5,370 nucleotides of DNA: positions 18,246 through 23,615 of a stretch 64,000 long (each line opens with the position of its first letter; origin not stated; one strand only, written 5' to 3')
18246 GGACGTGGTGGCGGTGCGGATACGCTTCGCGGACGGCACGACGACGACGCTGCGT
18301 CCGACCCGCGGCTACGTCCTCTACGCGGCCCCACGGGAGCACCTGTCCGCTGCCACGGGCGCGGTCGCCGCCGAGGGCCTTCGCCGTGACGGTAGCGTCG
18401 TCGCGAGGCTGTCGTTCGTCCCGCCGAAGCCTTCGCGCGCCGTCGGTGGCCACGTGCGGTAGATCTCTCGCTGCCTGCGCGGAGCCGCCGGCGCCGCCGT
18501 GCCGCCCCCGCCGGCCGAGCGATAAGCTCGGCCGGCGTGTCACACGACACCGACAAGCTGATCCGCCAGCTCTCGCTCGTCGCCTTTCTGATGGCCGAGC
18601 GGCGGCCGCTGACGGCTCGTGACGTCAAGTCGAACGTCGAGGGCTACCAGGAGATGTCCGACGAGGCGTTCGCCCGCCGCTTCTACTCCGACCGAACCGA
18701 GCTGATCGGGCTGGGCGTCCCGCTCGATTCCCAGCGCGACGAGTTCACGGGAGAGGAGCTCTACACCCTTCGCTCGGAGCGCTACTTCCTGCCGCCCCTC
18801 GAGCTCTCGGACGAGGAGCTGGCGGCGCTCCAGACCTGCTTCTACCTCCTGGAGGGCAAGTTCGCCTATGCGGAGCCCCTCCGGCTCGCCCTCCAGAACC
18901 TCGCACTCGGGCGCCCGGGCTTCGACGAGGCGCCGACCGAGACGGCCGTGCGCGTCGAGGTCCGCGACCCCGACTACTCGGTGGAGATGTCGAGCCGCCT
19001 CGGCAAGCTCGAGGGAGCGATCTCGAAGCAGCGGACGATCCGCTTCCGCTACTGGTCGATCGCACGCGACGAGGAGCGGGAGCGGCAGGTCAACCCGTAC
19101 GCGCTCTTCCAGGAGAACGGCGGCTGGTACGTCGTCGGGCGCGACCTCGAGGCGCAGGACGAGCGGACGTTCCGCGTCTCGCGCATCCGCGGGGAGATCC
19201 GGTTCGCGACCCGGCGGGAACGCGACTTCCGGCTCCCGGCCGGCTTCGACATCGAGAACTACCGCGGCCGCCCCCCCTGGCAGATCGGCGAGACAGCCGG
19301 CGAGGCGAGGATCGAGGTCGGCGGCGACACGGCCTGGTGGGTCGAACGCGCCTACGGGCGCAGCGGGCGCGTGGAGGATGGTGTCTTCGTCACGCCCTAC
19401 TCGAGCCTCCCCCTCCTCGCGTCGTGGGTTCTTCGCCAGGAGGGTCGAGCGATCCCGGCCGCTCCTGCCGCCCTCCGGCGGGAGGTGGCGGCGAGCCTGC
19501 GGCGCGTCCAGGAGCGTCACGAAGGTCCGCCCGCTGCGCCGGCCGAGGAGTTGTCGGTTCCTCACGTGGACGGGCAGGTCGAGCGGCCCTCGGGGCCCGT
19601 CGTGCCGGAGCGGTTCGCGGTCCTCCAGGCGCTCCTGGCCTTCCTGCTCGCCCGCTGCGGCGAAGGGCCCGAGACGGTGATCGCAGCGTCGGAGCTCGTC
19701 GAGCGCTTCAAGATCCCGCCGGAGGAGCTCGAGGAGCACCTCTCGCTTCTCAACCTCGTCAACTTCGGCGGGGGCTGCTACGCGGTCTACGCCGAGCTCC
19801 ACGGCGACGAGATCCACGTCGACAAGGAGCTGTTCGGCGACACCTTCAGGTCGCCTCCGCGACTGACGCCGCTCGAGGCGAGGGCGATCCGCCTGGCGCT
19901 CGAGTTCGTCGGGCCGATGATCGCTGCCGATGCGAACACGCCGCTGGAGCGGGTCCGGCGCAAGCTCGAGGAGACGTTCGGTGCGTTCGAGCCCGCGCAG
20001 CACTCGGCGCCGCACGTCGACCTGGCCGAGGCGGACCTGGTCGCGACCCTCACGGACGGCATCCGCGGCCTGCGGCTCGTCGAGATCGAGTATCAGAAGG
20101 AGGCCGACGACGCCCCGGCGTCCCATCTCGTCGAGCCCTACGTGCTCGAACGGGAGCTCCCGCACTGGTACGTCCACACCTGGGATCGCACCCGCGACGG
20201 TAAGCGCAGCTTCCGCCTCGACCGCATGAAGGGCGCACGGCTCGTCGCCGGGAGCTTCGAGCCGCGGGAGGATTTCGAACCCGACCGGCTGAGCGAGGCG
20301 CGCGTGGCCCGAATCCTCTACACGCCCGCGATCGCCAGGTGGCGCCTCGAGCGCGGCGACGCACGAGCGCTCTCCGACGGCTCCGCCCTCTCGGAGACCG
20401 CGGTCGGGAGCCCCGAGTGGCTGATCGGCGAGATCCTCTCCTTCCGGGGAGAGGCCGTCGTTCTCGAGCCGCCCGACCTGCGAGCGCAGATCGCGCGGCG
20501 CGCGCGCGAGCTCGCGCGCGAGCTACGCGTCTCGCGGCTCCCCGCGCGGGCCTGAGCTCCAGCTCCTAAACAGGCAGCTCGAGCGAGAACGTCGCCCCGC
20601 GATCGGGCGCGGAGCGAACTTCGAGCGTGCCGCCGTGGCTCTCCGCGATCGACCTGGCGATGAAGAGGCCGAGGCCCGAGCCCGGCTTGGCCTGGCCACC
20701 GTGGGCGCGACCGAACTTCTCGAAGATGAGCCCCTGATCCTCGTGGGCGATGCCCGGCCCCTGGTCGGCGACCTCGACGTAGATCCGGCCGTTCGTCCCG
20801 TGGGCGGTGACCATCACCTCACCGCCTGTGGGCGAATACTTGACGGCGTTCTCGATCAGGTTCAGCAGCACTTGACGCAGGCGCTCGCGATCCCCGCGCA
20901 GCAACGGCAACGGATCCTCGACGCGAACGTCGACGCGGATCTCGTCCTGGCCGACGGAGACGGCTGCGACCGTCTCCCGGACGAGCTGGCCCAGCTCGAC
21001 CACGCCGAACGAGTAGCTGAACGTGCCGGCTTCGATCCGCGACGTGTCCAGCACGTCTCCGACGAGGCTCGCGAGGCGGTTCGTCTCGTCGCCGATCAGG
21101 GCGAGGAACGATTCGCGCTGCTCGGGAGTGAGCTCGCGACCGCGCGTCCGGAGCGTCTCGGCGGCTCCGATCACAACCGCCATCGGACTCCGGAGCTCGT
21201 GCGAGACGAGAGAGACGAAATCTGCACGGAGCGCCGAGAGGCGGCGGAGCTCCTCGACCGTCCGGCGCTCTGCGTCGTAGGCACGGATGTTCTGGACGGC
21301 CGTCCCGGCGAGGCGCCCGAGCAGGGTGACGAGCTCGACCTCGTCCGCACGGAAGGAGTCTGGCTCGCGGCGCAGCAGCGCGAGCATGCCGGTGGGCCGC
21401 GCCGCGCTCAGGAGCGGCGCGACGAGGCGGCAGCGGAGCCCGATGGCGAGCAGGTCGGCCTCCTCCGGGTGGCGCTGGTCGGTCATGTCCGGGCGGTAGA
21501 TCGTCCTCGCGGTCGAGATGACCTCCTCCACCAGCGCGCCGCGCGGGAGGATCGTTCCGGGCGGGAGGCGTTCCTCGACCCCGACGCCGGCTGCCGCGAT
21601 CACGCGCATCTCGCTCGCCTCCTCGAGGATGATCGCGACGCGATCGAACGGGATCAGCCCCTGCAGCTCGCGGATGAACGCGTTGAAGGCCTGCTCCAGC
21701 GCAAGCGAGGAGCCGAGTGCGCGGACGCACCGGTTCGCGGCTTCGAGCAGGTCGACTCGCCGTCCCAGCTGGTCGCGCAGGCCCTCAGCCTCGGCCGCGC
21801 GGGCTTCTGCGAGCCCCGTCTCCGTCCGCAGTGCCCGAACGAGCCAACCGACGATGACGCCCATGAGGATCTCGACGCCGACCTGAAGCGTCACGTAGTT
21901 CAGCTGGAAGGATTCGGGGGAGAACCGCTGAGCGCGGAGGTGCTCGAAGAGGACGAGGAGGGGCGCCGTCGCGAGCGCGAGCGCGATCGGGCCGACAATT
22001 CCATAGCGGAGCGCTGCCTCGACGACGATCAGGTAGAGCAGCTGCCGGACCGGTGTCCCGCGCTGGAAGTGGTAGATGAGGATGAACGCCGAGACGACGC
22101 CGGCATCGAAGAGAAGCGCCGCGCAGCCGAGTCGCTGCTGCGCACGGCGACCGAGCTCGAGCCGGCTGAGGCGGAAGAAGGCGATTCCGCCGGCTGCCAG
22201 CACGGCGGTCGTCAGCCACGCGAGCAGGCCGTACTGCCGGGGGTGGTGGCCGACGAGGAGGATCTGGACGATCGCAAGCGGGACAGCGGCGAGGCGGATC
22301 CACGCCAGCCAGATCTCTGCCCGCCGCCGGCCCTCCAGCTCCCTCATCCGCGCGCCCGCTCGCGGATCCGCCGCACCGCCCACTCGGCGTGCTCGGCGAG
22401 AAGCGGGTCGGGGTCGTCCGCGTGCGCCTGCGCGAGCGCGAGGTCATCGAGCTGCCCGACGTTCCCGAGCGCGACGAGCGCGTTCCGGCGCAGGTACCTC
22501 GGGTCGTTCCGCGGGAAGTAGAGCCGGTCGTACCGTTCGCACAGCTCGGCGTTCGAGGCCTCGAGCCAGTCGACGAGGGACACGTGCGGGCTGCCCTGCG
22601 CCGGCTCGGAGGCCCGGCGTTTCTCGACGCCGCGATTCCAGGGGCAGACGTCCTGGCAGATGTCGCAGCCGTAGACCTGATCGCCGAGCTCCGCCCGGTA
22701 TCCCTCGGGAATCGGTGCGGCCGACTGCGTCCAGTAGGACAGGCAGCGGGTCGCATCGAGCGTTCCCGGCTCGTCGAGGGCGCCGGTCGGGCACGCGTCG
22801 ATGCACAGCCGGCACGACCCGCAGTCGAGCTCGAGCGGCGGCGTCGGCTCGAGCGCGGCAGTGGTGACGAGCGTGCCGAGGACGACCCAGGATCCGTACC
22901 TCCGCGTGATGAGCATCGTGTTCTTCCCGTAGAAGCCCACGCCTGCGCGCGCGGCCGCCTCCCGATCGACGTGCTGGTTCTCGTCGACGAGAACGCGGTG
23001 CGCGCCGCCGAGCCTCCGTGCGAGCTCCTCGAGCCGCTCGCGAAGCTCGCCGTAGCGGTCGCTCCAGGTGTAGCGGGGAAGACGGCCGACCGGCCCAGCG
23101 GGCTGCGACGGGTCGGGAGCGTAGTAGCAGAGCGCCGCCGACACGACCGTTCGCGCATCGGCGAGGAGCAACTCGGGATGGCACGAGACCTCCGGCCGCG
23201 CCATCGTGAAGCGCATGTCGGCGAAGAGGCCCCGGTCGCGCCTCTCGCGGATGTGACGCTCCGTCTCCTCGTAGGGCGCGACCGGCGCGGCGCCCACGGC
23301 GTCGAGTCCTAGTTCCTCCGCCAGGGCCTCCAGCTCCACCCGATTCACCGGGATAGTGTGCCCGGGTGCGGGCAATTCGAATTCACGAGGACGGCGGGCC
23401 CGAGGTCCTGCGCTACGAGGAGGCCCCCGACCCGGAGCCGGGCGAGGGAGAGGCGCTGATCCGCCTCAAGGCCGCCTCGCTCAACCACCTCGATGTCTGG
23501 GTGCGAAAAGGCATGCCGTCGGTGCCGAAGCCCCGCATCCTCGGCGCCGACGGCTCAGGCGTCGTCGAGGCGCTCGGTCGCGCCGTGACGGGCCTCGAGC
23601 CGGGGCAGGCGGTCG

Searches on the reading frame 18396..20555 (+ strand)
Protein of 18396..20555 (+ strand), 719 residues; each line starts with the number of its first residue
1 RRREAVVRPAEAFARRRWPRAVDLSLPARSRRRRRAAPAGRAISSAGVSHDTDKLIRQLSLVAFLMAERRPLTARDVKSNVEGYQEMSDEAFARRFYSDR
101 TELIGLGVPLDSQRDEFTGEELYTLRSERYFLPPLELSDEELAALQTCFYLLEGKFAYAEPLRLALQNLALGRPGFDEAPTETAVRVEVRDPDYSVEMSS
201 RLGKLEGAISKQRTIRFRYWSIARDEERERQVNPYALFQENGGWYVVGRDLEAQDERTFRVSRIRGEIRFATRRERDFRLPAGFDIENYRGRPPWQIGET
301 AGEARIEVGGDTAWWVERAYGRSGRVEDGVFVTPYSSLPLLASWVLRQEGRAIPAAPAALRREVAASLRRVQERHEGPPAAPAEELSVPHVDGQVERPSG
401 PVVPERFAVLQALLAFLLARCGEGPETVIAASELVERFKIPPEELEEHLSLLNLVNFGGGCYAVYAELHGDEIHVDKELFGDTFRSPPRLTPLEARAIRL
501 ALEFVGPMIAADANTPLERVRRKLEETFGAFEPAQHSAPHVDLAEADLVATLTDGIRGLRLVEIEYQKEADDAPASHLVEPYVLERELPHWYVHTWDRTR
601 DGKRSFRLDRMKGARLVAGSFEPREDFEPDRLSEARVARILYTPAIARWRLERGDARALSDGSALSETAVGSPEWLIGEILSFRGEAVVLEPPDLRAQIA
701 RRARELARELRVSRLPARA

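Call 43: search_protein_families(library=pfam, proteins=[window:18396-20555:+], max_evalue=0.0001)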
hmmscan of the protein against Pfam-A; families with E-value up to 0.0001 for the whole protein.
window:18396-20555:+ (719 aa): 3 families
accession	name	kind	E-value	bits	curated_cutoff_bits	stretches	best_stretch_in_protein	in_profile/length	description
PF13280.12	WYL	-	9.9e-34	115.6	21.8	2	202-265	3-66/70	WYL domain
PF25583.1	WCX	-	9e-18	64.8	23.9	1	638-707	5-76/76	WCX domain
PF19187.6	HTH_PafC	-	4.5e-08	33.4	32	1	429-525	19-114/115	PafC helix-turn-helix domain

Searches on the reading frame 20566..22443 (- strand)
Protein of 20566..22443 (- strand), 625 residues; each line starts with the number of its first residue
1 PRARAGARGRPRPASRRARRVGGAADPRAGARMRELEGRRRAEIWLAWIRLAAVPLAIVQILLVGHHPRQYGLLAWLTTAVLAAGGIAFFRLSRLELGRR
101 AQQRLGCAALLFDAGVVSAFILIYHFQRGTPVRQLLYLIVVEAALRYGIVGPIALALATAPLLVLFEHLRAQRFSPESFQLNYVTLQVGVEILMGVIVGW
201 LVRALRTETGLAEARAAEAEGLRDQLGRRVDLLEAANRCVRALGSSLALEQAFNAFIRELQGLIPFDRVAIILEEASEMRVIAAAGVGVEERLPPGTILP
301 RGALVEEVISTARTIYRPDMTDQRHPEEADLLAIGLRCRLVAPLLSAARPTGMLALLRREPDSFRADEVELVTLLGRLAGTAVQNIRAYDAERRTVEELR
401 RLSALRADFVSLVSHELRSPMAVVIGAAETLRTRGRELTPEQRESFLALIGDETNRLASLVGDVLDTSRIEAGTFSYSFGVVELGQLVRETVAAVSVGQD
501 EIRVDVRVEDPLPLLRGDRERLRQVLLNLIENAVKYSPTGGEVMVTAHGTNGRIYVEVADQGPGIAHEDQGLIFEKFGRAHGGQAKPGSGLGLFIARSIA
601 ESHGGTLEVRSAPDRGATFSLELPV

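Call 43: search_protein_families(library=pfam, proteins=[window:20566-22443:-], max_evalue=0.0001)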
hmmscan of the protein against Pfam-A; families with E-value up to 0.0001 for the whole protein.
window:20566-22443:- (625 aa): 6 families
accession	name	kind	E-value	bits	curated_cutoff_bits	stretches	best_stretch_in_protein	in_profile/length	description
PF02518.31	HATPase_c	-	1.5e-29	103.1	26.4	1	517-624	1-108/111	Histidine kinase-, DNA gyrase B-, and HSP90-like ATPase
PF00512.31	HisKA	-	4.9e-16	59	26.9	1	406-473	2-66/66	His Kinase A (phospho-acceptor) domain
PF13492.12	GAF_3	-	2.4e-12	47.8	27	1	250-385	3-129/129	GAF domain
PF01590.32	GAF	-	7.2e-11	43.2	22.4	1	249-383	2-133/133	GAF domain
PF13185.12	GAF_2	-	9.2e-11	42.5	28.6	1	248-384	3-136/136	GAF domain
PF13581.12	HATPase_c_2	-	9.5e-05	22.9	27.4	0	526-603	40-112/127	Histidine kinase-like ATPase domain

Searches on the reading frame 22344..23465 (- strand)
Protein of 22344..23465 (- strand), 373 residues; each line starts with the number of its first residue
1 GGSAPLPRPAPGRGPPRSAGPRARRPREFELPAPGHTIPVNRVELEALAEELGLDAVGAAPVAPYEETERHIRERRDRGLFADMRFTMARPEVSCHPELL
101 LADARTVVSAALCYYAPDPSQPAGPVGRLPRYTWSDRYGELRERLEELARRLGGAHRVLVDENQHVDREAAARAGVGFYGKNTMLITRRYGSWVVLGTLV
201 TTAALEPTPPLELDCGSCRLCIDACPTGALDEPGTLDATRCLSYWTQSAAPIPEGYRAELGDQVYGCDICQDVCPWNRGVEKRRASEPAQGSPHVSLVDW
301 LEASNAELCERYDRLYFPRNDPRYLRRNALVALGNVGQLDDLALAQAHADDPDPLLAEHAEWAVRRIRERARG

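Call 43: search_protein_families(library=pfam, proteins=[window:22344-23465:-], max_evalue=0.0001)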
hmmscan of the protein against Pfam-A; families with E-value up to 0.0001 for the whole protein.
window:22344-23465:- (373 aa): 3 families
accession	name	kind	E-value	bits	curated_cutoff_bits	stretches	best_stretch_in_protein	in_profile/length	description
PF13484.11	Fer4_16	-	4.6e-20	72.6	30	1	215-277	2-66/66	4Fe-4S double cluster binding domain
PF00037.32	Fer4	-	3.5e-06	27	21.1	0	214-230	7-23/24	4Fe-4S binding domain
PF08331.15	QueG_DUF1730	-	4.3e-06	27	25.1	1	96-161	3-76/77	Epoxyqueuosine reductase QueG, DUF1730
